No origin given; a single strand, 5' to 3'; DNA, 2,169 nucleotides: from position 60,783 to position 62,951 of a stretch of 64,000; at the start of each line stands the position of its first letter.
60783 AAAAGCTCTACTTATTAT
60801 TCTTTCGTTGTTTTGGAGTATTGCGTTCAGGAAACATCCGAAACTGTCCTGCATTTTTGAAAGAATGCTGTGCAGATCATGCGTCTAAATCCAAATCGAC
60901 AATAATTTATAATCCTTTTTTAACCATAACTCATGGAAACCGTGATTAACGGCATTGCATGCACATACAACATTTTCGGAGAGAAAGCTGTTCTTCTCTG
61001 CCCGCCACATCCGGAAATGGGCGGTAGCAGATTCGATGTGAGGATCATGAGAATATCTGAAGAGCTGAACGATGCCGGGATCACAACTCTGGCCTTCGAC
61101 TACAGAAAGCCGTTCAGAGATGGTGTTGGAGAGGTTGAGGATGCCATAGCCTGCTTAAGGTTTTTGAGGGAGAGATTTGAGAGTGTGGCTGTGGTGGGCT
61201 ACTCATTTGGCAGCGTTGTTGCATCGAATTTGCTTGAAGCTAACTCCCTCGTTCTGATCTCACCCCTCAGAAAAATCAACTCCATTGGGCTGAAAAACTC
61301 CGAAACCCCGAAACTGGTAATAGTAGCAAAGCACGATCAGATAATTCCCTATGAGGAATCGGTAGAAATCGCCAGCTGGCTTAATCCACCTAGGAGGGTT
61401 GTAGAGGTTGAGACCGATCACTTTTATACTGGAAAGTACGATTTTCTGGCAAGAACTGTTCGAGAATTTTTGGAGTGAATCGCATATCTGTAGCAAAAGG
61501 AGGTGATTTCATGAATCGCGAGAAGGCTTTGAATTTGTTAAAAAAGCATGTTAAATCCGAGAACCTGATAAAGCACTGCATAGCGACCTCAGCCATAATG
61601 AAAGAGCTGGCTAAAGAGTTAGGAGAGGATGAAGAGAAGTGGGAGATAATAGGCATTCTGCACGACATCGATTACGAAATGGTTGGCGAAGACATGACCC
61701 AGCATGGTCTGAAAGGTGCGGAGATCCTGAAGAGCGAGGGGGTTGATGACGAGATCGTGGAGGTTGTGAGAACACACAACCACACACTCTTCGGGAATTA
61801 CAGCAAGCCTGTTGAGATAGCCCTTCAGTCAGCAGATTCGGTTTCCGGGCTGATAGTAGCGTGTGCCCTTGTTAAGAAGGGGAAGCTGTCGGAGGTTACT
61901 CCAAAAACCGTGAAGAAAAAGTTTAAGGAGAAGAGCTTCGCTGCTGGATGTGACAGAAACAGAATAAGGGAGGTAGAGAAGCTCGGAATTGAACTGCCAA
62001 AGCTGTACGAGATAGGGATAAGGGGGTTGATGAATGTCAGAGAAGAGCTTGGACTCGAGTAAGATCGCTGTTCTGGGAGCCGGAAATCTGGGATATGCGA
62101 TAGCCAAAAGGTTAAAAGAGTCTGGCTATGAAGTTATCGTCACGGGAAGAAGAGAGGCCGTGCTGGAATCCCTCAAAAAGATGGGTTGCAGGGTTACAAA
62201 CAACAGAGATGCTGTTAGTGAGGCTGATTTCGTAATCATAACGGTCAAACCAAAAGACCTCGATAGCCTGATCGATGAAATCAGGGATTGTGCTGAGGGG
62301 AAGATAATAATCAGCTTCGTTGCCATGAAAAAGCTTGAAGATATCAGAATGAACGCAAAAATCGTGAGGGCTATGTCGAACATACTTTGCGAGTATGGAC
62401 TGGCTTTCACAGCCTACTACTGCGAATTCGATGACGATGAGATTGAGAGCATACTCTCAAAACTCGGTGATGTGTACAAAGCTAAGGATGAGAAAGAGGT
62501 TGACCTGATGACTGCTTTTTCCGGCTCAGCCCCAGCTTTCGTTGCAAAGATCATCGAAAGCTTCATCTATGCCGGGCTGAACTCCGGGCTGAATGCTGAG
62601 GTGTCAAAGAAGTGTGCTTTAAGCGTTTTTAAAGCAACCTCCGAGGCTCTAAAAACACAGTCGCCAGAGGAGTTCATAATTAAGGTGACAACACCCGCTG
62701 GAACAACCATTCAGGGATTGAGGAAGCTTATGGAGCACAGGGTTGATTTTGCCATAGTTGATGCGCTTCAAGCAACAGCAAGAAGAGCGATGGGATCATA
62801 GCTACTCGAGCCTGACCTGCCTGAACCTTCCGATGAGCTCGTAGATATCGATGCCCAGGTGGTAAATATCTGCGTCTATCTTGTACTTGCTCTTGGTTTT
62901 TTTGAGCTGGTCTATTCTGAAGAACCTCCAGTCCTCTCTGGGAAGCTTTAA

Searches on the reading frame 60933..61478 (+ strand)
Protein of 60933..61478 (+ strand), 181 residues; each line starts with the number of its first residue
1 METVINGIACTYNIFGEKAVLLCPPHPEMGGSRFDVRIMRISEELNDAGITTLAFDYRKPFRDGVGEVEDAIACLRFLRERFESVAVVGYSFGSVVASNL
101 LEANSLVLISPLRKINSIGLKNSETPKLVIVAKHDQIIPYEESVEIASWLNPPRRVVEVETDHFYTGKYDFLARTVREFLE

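Call 31: search_protein_families(library=pfam, proteins=[window:60933-61478:+], max_evalue=0.001)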
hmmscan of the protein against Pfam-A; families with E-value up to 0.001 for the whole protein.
window:60933-61478:+ (181 aa): 3 families
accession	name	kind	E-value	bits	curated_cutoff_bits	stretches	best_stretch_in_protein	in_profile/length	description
PF00561.26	Abhydrolase_1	-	1.4e-05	25.3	25.8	0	120-164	200-239/245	alpha/beta hydrolase fold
PF12697.13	Abhydrolase_6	-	2e-05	25.8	26.3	1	39-150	18-121/217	Alpha/beta hydrolase family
PF12146.15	Hydrolase_4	-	0.00044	20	27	0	68-116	59-114/239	Serine aminopeptidase, S33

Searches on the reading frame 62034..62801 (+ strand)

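Call 31: search_protein_families(library=pfam, proteins=[window:62034-62801:+], max_evalue=0.001)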
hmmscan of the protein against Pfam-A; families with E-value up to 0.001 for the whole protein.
window:62034-62801:+ (255 aa): 12 families
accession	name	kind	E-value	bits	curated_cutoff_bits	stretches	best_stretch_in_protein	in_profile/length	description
PF14748.11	P5CR_dimer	-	2.2e-25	89.4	25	1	153-252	1-102/105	Pyrroline-5-carboxylate reductase dimerisation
PF03807.23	F420_oxidored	-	8.2e-20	71.7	21.6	1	10-97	1-93/94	NADP oxidoreductase coenzyme F420-dependent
PF03446.21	NAD_binding_2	-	1.2e-11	45.4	21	1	10-109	1-106/161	NAD binding domain of 6-phosphogluconate dehydrogenase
PF02558.23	ApbA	-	3.3e-11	43.5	22.2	1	11-93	1-96/150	Ketopantoate reductase PanE/ApbA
PF07991.19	KARI_N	-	1.4e-10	41.4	20.6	1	6-83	2-81/165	Acetohydroxy acid isomeroreductase, NADPH-binding domain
PF02826.25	2-Hacid_dh_C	-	1.8e-09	37.7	25.1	1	3-72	31-100/178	D-isomer specific 2-hydroxyacid dehydrogenase, NAD binding domain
PF01210.29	NAD_Gly3P_dh_N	-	3e-07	31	23.1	1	10-50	1-41/158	NAD-dependent glycerol-3-phosphate dehydrogenase N-terminus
PF01488.26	Shikimate_DH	-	2.1e-05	25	24.3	1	5-72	9-84/138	Shikimate / quinate 5-dehydrogenase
PF02254.24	TrkA_N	-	4.2e-05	24.3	23.8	1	11-63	1-52/116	TrkA-N domain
PF13380.12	CoA_binding_2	-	4.9e-05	24.2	22.8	1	10-87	2-79/116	CoA binding domain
PF02737.24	3HCDH_N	-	0.00013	22.4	22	1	10-52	1-43/180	3-hydroxyacyl-CoA dehydrogenase, NAD binding domain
PF02153.23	PDH_N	-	0.00072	19.5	26.5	0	23-99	1-82/154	Prephenate dehydrogenase, nucleotide-binding domain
